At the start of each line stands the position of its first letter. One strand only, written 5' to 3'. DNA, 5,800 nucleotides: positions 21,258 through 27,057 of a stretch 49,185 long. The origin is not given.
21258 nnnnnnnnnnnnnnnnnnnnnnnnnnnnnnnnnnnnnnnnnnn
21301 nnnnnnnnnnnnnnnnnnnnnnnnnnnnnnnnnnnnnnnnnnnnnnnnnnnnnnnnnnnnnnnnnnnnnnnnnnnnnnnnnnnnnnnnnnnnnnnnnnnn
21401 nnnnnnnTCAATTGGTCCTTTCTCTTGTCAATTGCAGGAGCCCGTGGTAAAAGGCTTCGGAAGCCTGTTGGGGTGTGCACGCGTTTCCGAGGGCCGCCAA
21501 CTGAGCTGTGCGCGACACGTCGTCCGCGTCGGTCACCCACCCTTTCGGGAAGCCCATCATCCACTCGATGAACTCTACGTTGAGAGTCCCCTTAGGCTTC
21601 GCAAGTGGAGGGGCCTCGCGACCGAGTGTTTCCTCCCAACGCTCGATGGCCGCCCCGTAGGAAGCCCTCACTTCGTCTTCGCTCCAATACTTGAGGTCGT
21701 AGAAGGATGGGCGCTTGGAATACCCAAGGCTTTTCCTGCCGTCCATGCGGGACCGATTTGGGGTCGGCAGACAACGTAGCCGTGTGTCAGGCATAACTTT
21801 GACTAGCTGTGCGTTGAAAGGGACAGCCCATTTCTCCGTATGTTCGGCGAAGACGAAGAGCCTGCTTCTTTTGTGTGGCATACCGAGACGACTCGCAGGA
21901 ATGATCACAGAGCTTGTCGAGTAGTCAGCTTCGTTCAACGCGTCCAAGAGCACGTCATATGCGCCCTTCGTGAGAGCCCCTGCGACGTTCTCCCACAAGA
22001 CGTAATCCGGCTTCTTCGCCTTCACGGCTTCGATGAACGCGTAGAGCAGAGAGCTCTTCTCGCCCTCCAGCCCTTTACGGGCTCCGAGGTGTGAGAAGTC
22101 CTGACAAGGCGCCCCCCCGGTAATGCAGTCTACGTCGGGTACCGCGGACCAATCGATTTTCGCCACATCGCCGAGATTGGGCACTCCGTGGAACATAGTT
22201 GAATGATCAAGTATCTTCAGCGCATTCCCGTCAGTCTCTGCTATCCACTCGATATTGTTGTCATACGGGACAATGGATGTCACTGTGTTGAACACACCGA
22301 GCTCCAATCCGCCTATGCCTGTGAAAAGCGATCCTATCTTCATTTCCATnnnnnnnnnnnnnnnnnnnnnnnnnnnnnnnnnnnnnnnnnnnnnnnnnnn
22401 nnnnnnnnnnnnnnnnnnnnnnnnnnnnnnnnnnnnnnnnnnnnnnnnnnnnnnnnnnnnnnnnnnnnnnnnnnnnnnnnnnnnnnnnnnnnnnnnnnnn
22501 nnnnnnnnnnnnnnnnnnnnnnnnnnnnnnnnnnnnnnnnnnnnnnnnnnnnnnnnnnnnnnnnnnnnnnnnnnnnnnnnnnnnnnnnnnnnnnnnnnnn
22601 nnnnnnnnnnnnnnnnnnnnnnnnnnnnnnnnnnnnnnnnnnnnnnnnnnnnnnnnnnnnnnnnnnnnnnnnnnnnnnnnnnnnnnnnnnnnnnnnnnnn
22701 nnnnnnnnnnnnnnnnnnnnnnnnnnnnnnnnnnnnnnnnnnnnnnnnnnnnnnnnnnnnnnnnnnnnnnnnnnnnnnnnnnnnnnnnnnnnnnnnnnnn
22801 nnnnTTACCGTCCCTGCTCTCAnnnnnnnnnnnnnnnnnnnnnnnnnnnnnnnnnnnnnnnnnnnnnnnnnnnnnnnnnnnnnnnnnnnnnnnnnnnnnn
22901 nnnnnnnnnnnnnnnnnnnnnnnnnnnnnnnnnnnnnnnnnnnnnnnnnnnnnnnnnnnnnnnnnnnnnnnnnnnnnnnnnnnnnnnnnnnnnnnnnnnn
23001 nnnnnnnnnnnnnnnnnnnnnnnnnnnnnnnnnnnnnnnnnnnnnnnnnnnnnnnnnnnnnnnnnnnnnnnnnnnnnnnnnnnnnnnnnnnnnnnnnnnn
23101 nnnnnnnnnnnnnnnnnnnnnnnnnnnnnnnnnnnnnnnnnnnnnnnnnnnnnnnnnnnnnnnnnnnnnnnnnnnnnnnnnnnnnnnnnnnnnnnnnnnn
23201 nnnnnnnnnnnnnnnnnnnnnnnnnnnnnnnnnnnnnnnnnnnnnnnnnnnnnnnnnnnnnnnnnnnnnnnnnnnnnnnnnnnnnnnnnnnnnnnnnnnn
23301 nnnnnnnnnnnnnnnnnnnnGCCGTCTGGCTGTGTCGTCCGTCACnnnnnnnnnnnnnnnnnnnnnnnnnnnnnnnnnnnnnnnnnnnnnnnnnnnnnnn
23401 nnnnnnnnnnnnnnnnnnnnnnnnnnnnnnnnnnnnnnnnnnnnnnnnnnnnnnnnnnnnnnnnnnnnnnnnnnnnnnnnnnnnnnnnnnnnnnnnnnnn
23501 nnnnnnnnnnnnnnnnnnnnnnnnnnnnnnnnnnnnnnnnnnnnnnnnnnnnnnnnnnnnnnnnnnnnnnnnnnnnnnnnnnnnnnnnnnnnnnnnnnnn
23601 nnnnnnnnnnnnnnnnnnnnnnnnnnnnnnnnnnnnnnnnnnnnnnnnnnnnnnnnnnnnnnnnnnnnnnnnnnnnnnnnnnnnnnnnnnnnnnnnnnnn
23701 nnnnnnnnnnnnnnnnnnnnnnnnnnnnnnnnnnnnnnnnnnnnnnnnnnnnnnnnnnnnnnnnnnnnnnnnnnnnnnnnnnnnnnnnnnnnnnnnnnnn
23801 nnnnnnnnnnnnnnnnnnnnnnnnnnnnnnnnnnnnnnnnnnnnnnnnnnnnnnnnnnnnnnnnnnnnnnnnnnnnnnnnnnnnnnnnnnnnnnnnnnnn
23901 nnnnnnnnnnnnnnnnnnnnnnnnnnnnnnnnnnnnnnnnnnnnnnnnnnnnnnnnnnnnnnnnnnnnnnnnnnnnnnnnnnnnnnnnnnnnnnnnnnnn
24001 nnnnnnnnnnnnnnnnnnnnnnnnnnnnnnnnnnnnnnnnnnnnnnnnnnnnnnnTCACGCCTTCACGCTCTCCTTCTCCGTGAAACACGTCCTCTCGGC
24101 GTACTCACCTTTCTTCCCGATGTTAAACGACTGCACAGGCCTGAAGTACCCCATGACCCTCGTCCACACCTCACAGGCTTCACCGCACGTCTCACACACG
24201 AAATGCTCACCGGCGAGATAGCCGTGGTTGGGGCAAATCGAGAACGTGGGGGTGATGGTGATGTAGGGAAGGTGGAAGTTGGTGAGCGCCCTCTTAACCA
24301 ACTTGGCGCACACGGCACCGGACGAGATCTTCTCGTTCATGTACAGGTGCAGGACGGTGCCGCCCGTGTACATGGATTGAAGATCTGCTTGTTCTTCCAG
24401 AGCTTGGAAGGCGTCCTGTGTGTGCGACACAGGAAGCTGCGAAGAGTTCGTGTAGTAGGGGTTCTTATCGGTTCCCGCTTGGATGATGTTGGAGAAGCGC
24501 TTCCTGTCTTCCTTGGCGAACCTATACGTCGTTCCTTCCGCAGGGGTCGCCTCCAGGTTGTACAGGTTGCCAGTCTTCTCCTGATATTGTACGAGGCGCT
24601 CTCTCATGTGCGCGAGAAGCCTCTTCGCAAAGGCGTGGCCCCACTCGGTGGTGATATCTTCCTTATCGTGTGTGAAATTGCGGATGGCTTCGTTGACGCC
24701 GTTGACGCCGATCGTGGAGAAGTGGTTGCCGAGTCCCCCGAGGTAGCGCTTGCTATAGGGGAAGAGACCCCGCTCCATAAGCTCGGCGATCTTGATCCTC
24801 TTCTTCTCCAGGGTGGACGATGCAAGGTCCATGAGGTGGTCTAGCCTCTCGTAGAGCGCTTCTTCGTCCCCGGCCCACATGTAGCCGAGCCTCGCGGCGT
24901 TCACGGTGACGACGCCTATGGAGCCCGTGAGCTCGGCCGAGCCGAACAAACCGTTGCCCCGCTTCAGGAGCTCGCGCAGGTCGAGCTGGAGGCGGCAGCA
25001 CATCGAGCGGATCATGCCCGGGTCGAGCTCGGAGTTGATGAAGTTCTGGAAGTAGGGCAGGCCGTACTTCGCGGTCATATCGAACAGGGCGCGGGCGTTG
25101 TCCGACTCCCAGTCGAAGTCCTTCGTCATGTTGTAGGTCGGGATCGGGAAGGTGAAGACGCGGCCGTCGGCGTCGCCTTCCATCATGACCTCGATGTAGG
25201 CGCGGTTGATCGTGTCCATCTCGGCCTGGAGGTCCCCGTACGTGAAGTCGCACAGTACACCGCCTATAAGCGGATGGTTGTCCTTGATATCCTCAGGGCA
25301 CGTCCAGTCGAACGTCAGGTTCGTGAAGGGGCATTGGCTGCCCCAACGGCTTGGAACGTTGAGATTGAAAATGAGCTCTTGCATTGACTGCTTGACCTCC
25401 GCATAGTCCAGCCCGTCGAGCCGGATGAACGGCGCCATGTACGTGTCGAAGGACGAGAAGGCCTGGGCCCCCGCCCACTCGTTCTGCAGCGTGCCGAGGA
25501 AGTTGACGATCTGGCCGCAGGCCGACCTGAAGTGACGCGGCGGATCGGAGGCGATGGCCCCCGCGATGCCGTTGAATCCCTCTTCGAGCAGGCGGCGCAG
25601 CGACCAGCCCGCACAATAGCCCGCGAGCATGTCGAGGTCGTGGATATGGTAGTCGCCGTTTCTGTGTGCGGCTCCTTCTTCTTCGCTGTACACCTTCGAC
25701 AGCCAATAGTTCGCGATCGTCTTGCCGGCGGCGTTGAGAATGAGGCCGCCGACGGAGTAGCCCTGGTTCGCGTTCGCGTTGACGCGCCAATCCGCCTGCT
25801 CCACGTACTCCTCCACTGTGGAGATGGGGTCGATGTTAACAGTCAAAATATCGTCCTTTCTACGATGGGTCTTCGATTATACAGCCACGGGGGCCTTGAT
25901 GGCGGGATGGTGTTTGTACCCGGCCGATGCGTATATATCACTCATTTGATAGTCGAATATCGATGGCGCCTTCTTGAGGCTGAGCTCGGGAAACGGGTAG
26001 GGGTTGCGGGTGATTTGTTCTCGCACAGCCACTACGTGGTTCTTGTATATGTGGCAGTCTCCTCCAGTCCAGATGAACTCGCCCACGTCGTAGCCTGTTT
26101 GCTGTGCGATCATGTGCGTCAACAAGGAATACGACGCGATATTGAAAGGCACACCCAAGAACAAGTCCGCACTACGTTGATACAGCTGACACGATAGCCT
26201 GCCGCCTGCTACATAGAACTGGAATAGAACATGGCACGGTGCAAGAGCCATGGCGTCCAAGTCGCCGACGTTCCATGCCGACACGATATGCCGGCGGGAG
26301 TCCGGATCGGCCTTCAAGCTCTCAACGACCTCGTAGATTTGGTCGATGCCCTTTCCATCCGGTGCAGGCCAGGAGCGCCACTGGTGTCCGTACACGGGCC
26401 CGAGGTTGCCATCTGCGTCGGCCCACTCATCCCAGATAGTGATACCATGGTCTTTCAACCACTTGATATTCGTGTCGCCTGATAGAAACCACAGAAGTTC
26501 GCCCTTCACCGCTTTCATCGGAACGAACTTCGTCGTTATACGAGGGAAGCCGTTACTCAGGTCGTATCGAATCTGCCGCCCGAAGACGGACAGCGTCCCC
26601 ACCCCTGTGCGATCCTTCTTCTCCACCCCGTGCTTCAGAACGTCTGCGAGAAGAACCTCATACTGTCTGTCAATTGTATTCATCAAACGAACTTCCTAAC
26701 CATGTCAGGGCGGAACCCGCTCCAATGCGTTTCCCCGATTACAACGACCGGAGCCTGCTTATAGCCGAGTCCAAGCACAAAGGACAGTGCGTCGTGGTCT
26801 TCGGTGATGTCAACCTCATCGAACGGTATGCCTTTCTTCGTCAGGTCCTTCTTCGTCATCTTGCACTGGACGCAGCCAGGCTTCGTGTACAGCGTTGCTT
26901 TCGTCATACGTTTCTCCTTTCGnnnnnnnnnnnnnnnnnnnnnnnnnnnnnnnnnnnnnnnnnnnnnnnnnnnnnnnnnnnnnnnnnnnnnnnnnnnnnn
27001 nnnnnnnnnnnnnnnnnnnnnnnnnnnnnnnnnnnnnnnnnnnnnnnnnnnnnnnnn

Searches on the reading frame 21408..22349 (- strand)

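Call 12: search_protein_families(library=pfam, proteins=[window:21408-22349:-], max_evalue=0.01)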
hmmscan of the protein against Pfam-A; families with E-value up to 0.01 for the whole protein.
window:21408-22349:- (313 aa): 1 family
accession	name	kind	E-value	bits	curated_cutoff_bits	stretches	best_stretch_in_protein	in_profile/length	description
PF00145.23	DNA_methylase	-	1.1e-36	127.3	22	1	3-175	1-167/324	C-5 cytosine-specific DNA methylase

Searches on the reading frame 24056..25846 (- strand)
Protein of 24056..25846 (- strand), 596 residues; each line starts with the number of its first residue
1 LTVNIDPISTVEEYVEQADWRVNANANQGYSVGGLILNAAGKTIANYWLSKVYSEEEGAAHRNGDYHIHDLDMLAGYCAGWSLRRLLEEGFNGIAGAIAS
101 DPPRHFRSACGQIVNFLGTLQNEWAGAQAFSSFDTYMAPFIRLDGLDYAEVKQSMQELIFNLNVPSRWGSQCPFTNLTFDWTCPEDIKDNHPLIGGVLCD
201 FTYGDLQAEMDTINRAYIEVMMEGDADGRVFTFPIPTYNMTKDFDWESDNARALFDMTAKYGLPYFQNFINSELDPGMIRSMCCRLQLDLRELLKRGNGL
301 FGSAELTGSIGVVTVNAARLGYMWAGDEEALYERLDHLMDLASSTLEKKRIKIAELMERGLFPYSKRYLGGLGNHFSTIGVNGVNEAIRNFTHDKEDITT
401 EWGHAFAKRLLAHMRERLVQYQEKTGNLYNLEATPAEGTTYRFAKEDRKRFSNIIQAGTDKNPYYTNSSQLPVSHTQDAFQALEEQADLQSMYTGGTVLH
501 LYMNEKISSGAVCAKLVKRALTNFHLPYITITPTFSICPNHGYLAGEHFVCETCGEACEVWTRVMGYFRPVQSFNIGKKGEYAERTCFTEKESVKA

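Call 12: search_protein_families(library=pfam, proteins=[window:24056-25846:-], max_evalue=0.01)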
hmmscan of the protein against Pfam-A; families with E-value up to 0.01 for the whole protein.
window:24056-25846:- (596 aa): 1 family
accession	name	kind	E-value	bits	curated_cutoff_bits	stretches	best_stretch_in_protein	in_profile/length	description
PF13597.11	NRDD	-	2.1e-185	618.1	26.2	1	25-587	2-561/562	Anaerobic ribonucleoside-triphosphate reductase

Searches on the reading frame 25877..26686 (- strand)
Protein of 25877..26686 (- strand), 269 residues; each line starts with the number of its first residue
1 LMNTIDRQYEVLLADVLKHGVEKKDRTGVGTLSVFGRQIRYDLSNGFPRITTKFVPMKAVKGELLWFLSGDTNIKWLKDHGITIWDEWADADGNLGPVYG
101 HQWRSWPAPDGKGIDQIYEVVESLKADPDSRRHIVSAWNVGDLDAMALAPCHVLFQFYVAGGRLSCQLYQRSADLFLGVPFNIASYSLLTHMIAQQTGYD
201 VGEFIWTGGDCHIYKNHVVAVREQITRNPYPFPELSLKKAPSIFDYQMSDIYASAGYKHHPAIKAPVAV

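Call 42: search_protein_families(library=pfam, proteins=[window:25877-26686:-], max_evalue=0.05)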
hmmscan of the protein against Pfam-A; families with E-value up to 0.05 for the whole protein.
window:25877-26686:- (269 aa): 1 family
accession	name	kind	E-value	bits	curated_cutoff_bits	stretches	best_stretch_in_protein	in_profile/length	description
PF00303.24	Thymidylat_synt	-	4.6e-118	393.6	24.3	1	8-269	2-266/266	Thymidylate synthase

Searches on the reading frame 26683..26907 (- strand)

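Call 42: search_protein_families(library=pfam, proteins=[window:26683-26907:-], max_evalue=0.05)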
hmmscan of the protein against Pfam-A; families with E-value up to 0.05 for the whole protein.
window:26683-26907:- (74 aa): 2 families
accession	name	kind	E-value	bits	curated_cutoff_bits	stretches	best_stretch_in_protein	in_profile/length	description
PF00462.30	Glutaredoxin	-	1.2e-14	54.7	22.9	1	5-62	2-60/60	Glutaredoxin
PF05768.20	Glrx-like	-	0.0001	23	26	1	5-58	3-56/77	Glutaredoxin-like domain (DUF836)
